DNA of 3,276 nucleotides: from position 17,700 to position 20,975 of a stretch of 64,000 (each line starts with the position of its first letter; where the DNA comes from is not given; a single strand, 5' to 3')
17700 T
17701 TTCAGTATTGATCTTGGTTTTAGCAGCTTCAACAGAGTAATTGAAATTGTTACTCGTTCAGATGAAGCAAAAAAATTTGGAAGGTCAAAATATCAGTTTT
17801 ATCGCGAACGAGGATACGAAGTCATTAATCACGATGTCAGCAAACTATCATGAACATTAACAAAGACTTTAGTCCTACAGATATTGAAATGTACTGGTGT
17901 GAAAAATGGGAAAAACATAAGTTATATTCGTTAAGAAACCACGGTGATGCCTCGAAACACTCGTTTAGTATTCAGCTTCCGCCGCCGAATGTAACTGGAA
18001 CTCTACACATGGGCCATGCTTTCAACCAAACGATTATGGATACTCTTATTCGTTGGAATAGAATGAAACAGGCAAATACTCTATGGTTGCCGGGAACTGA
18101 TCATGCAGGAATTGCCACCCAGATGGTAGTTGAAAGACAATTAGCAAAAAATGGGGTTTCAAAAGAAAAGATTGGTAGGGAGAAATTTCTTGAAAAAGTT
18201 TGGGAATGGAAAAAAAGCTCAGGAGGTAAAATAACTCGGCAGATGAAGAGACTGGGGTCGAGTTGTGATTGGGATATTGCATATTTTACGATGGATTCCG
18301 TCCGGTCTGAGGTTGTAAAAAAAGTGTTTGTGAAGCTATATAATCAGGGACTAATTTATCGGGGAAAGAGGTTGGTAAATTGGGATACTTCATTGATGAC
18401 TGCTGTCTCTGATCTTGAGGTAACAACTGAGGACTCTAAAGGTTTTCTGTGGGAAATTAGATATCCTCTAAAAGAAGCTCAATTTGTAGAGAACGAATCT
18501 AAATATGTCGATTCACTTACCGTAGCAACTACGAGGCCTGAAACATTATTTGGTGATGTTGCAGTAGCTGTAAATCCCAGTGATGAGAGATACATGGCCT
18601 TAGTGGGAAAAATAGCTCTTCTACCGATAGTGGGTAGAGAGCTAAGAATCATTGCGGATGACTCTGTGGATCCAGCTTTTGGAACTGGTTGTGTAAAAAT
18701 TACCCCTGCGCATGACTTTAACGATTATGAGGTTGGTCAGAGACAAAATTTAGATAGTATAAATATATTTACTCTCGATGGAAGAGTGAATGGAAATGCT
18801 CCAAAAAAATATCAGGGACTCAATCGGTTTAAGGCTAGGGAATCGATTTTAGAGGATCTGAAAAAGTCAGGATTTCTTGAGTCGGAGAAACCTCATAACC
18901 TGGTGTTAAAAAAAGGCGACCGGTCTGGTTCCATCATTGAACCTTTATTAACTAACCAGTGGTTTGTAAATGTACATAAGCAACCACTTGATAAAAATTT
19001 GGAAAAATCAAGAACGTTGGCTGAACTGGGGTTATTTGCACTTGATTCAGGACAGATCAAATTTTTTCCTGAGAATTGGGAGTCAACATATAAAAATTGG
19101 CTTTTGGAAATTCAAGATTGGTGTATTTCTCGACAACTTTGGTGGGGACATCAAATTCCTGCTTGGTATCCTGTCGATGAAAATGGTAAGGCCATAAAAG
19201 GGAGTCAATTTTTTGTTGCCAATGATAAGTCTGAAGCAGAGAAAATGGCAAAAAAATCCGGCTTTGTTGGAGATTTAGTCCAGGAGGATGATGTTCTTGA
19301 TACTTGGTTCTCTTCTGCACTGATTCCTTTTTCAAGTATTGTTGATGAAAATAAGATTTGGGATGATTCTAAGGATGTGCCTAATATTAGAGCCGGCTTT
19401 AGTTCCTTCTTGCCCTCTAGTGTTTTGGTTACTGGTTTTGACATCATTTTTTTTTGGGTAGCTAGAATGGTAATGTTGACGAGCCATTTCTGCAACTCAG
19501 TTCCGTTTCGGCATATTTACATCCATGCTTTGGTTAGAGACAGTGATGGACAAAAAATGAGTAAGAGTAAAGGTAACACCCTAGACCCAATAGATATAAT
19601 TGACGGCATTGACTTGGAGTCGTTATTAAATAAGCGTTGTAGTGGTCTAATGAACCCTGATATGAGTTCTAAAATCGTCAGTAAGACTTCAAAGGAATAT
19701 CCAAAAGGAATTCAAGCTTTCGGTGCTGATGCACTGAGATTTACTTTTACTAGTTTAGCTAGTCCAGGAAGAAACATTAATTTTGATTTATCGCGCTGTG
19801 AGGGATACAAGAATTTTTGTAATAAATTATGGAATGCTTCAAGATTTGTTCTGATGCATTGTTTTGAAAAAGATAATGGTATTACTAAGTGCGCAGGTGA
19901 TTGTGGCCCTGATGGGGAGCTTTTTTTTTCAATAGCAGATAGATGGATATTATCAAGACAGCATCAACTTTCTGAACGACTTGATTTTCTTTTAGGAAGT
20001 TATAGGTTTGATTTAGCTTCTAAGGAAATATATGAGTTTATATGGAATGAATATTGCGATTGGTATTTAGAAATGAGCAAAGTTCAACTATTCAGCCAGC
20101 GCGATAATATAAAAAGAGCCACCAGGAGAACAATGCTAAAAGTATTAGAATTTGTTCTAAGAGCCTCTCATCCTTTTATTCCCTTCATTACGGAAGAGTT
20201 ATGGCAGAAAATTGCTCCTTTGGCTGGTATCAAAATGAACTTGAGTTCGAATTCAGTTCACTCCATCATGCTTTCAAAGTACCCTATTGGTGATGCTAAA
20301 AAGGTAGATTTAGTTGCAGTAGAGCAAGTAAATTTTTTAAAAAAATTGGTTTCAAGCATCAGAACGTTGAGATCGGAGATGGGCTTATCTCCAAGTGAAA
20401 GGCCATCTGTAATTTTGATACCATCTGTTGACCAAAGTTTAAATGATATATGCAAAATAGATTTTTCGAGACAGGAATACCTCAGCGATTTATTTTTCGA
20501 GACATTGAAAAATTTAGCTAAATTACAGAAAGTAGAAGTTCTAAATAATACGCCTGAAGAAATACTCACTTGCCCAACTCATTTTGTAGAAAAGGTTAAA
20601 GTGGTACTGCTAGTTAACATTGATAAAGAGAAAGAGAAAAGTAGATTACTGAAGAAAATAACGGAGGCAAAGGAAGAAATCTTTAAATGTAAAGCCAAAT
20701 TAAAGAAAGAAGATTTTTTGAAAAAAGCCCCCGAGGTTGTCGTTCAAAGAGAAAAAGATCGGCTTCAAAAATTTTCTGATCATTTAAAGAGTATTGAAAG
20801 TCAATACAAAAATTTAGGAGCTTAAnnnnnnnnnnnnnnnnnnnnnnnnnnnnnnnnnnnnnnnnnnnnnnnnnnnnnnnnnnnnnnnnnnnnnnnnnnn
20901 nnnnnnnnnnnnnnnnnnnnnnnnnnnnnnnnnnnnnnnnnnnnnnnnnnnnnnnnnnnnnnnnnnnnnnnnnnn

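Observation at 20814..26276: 1820-aa single-chain tandem UvrA with four intact ABC ATPase modules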

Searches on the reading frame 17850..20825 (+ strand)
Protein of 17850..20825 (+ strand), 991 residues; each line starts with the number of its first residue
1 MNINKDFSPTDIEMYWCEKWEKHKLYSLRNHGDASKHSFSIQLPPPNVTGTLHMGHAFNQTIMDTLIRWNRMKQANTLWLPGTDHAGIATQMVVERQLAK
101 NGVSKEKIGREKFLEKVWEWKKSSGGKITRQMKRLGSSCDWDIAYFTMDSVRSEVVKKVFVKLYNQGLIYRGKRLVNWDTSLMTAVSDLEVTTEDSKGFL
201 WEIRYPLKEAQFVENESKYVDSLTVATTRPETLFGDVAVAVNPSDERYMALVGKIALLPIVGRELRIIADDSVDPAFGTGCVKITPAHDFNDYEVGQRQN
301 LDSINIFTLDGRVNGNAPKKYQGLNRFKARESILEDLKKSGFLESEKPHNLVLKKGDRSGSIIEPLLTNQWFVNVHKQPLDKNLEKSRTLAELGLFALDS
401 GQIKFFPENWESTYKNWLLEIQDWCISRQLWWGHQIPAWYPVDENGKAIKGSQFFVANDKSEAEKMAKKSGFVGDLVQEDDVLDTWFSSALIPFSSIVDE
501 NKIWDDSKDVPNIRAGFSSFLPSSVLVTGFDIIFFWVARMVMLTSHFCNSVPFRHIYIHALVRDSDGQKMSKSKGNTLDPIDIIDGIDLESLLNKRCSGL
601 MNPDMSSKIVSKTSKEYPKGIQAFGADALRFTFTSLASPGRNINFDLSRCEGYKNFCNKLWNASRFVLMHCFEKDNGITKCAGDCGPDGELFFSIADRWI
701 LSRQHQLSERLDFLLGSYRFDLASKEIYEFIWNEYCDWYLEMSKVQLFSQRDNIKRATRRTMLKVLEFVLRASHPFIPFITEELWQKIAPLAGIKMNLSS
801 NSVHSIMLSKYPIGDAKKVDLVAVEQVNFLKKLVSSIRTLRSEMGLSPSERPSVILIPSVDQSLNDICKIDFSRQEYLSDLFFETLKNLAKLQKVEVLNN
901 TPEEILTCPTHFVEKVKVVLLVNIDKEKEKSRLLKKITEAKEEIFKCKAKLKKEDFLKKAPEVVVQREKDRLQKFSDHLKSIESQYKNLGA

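Call 9: search_protein_families(library=ncbifam, proteins=[window:17850-20825:+], max_evalue=1e-10)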
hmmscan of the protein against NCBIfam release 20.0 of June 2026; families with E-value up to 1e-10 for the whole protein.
window:17850-20825:+ (991 aa): 15 families
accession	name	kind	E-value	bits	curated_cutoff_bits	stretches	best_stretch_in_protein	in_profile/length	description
NF004349.1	PRK05729.1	equivalog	0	1115.7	704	1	5-985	2-859/860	valine--tRNA ligase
TIGR00422.1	valS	equivalog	2.2e-296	985.4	612.1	1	4-971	2-861/863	valine--tRNA ligase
NF011492.0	PRK14900.1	equivalog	1.2e-267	890.8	1783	1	3-984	9-888/1044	valine--tRNA ligase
NF009687.0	PRK13208.1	equivalog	2.1e-156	522.4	738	2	2-585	5-550/801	valine--tRNA ligase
TIGR00392.1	ileS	equivalog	5.6e-97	325.9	621.4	2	265-846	311-838/861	isoleucine--tRNA ligase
NF000540.1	alt_ValS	exception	1.1e-90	304.8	900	2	11-585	8-590/827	valine--tRNA ligase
NF008957.0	PRK12300.1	subfamily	7.1e-50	169.9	677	2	9-248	6-243/946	leucine--tRNA ligase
NF040702.1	ileS_w_GNAT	exception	5.1e-47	160.1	1999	2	260-589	488-802/1100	isoleucine--tRNA ligase, N-acetyltransferase domain-containing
TIGR00395.1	leuS_arch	equivalog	5.6e-42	143.8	648.5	1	11-246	2-235/938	leucine--tRNA ligase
NF000258.1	MupB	exception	7.4e-39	133.3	1900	2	266-593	297-611/1033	mupirocin-resistant isoleucine--tRNA ligase MupB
NF000257.1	MupA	exception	4.1e-36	124.1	1900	2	271-613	298-632/1024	mupirocin-resistant isoleucine--tRNA ligase MupA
TIGR00396.1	leuS_bact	equivalog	1.9e-33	115.6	548.4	1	9-202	3-176/843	leucine--tRNA ligase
TIGR00398.1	metG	equivalog_domain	1.2e-14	54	336.35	0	47-172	9-116/530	methionine--tRNA ligase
NF008900.0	PRK12267.1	equivalog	4.4e-13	48.6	598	0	41-173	8-122/648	methionine--tRNA ligase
NF001100.0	PRK00133.1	equivalog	6.1e-11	41.6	587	0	46-180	14-130/676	methionine--tRNA ligase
